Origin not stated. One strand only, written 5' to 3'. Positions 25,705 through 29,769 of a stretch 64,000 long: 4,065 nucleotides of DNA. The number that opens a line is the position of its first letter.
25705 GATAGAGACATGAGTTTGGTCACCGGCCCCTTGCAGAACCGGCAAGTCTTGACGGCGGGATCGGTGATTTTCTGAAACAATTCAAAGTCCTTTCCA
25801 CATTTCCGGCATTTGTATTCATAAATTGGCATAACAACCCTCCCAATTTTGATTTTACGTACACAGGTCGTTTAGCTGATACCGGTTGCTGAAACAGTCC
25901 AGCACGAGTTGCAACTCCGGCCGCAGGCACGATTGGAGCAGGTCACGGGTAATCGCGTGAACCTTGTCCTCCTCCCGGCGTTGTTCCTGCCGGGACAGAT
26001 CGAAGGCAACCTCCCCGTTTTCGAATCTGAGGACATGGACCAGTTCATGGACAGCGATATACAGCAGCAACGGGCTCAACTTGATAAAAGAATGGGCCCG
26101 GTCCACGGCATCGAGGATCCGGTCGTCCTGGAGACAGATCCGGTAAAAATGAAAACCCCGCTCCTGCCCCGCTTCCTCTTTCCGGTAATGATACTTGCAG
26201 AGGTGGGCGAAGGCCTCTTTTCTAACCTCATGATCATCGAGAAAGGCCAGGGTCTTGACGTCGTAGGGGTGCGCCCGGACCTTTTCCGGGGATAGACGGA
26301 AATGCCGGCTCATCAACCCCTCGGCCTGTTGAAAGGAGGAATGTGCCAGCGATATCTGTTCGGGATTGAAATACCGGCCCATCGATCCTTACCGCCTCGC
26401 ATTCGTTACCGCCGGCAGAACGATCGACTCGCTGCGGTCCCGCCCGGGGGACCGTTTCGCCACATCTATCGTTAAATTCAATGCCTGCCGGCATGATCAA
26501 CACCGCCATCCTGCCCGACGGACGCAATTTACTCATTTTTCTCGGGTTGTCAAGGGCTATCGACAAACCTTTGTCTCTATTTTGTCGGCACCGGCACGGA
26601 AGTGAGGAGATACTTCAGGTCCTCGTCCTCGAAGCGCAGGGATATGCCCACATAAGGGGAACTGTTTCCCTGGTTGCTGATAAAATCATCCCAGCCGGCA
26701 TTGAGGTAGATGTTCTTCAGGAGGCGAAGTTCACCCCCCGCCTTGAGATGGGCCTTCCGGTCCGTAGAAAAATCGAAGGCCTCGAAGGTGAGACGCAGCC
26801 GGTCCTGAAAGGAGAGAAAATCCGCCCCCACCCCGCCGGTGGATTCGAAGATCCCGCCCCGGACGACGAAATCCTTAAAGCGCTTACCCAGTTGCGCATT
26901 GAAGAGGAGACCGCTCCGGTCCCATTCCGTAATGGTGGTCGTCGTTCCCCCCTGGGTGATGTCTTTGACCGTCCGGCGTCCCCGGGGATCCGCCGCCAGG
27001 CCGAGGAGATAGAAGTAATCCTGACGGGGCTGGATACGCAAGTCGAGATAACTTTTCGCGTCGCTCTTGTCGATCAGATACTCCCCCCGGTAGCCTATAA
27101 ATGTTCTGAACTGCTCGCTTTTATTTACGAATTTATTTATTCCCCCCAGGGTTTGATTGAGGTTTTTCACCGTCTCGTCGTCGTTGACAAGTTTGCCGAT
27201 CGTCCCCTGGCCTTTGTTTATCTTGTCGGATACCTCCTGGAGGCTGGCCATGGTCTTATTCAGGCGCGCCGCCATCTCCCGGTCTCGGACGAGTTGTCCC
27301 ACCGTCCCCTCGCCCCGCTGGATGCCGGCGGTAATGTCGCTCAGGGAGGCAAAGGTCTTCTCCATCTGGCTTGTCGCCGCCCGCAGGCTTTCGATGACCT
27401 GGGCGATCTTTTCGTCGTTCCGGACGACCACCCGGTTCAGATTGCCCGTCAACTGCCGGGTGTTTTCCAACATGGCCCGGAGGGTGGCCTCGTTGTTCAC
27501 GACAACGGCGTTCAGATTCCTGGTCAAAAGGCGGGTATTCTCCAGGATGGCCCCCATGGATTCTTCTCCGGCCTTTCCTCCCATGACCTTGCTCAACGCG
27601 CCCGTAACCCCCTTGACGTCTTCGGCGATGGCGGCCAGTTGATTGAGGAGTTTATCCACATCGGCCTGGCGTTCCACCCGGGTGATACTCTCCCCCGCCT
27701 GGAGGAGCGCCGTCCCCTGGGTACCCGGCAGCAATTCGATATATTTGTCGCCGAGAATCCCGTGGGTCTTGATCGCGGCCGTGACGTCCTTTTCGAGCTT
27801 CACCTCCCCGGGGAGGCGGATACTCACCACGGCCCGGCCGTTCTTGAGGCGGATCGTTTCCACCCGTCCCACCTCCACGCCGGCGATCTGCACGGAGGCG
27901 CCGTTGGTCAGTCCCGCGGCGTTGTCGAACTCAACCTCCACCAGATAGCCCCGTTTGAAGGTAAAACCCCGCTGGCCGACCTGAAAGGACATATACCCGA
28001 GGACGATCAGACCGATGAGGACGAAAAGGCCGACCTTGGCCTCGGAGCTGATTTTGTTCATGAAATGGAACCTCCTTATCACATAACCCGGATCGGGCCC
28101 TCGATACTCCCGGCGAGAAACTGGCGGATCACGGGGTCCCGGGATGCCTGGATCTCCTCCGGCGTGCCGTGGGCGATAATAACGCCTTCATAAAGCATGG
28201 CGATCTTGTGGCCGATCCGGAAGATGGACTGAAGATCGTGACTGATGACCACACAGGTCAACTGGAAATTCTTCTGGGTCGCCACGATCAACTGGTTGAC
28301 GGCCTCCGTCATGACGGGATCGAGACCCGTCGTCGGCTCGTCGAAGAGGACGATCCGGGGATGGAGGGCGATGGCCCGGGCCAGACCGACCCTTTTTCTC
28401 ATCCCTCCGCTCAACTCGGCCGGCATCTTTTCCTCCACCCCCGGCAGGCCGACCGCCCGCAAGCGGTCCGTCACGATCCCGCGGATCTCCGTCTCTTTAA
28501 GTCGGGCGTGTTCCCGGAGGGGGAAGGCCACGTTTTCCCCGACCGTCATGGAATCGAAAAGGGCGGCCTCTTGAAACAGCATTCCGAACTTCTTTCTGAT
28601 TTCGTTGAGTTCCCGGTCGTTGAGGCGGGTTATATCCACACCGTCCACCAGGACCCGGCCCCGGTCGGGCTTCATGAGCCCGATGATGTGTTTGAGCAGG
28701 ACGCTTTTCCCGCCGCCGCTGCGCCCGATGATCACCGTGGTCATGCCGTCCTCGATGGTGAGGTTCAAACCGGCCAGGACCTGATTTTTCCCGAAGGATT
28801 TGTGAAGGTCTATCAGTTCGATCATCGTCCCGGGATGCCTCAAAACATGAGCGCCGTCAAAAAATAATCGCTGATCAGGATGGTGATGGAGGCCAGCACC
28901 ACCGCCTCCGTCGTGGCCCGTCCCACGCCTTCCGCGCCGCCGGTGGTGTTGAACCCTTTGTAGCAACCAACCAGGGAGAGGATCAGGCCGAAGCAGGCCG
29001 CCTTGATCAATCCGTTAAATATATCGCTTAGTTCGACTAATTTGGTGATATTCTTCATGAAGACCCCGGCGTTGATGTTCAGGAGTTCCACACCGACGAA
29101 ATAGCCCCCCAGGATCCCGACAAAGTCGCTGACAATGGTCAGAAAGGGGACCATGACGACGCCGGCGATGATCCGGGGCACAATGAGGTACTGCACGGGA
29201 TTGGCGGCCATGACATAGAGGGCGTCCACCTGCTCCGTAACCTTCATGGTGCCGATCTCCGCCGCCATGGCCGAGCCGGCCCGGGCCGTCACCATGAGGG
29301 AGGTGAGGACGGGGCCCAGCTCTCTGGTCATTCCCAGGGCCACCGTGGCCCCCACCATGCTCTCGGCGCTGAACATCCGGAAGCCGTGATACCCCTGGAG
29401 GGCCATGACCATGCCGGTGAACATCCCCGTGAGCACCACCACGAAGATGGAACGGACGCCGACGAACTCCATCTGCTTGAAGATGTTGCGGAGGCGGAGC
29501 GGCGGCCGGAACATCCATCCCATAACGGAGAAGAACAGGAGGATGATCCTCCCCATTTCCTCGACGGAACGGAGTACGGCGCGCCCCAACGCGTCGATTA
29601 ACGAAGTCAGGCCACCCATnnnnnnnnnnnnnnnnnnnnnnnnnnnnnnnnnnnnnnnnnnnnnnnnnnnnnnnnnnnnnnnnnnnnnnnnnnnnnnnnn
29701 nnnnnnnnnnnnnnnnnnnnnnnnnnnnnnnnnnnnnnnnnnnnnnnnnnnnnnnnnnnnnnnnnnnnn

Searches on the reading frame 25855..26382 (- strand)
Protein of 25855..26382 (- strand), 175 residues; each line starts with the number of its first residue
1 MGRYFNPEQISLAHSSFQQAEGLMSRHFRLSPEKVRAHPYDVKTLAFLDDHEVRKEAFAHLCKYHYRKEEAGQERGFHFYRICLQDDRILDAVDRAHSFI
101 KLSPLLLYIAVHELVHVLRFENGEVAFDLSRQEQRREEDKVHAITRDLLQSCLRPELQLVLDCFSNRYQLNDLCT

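Call 62: search_protein_families(library=ncbifam, proteins=[window:25855-26382:-], max_evalue=0.1)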
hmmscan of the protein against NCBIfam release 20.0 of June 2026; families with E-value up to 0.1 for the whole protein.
window:25855-26382:- (175 aa): 0 families

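Call 66: search_solved_structures(query=A3, max_evalue=10)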
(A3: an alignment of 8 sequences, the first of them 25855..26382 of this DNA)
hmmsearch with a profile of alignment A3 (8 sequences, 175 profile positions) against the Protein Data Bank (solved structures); distinct sequences matched with E-value up to 10: 0.

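Call 67: search_protein_families(library=pfam, alignment_id=A3, max_evalue=10)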
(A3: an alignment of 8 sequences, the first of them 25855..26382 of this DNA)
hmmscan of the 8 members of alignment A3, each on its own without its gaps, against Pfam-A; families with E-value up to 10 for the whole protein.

A. member 1, window:25855-26382:- (175 aa): 0 families

B. families by the number of members that match (of 8 scanned): 4 families
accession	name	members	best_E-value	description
PF04869.20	Uso1_p115_head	1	0.065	Uso1 / p115 like vesicle tethering protein, head region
PF04180.19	LTV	1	0.13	Low temperature viability protein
PF09085.16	Adhes-Ig_like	1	0.18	Adhesion molecule, immunoglobulin-like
PF25438.1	DUF7896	1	0.21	Domain of unknown function (DUF7896)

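Call 73: predict_structure(protein=window:25855-26382:-)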
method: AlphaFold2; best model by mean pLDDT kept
length: 175 residues; sequences in the alignment: 1
mean_pLDDT: 48.1   pTM: 0.35
mean pLDDT of the five models: 48.1, 47.5, 47.3, 45.4, 41.0
residues with pLDDT >= 90: 0; 70-90: 0; 50-70: 81; < 50: 94
segments of 3 or more residues with pLDDT < 50: 1-5, 9-13, 37-39, 41-49, 75-106, 120-124, 126-129, 156-175
pLDDT, mean of each block of 10 residues (from residue 1): 43 51 55 49 46 52 55 47 35 41 48 51 48 59 57 48 42 32
secondary structure, 60 per line:
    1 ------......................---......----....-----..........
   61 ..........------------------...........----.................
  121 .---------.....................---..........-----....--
elements in order: H7-28 H32-37 H42-45 H51-70 H89-99 H104-121 H131-151 H155-164 H170-173

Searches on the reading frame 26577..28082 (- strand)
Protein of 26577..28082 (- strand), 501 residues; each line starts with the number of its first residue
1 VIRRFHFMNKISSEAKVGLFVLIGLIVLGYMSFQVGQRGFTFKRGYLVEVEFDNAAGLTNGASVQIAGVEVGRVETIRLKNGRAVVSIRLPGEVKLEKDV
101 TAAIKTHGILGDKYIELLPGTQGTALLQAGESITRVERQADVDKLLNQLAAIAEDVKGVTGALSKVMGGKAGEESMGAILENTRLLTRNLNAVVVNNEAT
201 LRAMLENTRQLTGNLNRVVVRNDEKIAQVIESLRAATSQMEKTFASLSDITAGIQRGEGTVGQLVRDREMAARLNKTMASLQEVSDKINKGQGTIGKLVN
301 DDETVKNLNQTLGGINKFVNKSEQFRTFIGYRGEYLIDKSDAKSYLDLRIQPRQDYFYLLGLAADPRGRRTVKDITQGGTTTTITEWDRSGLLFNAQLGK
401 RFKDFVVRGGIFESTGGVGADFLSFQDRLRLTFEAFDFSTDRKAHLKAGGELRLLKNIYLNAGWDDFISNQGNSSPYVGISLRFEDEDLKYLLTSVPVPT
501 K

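Call 3: search_protein_families(library=pfam, proteins=[window:26577-28082:-], max_evalue=0.01)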
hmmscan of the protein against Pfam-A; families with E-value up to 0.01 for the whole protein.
window:26577-28082:- (501 aa): 1 family
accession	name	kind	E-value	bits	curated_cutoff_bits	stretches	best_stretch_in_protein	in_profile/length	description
PF02470.25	MlaD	-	2e-20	73.2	25.1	1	44-120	1-81/81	MlaD protein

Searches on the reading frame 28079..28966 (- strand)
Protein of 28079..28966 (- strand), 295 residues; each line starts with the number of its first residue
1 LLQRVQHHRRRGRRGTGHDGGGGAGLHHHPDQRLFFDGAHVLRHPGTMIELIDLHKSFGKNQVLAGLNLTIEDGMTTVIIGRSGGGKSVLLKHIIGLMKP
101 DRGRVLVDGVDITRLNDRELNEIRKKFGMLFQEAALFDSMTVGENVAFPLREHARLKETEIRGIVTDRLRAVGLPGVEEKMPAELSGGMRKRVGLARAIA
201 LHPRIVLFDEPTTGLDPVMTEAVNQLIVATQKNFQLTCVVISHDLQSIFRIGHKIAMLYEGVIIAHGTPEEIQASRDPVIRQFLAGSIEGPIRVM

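Call 3: search_protein_families(library=pfam, proteins=[window:28079-28966:-], max_evalue=0.01)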
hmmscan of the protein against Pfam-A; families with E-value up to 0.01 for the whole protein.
window:28079-28966:- (295 aa): 6 families
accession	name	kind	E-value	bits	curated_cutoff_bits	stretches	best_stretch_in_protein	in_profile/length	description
PF00005.33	ABC_tran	-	2.4e-33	116.1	25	1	65-213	2-137/137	ABC transporter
PF13304.12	AAA_21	-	1.5e-06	29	27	1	184-244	237-299/304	AAA domain, putative AbiEii toxin, Type IV TA system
PF02463.25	SMC_N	-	1.9e-05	24.7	40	1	164-244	135-200/220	RecF/RecN/SMC N terminal domain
PF12399.14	BCA_ABC_TP_C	-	0.0054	16.7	25.5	1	263-274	2-13/27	Branched-chain amino acid ATP-binding cassette transporter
PF13401.12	AAA_22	-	0.0057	17.4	27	0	76-137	7-64/130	AAA domain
PF13555.12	AAA_29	-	0.009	16.2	27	0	71-102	19-50/61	P-loop containing region of AAA domain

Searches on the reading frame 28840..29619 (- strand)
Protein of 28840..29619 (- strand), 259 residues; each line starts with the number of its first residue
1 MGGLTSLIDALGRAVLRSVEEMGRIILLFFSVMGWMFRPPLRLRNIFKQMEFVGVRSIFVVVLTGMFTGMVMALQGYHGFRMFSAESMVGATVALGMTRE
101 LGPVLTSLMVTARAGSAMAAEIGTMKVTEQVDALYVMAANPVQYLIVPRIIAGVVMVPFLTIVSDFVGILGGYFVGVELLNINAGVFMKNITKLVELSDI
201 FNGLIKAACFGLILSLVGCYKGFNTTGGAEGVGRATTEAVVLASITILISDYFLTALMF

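Call 3: search_protein_families(library=pfam, proteins=[window:28840-29619:-], max_evalue=0.01)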
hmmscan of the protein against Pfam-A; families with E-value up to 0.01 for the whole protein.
window:28840-29619:- (259 aa): 1 family
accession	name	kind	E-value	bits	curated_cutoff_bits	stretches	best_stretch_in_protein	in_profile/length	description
PF02405.21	MlaE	-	1.5e-84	283.3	22.5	1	46-257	1-212/212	Permease MlaE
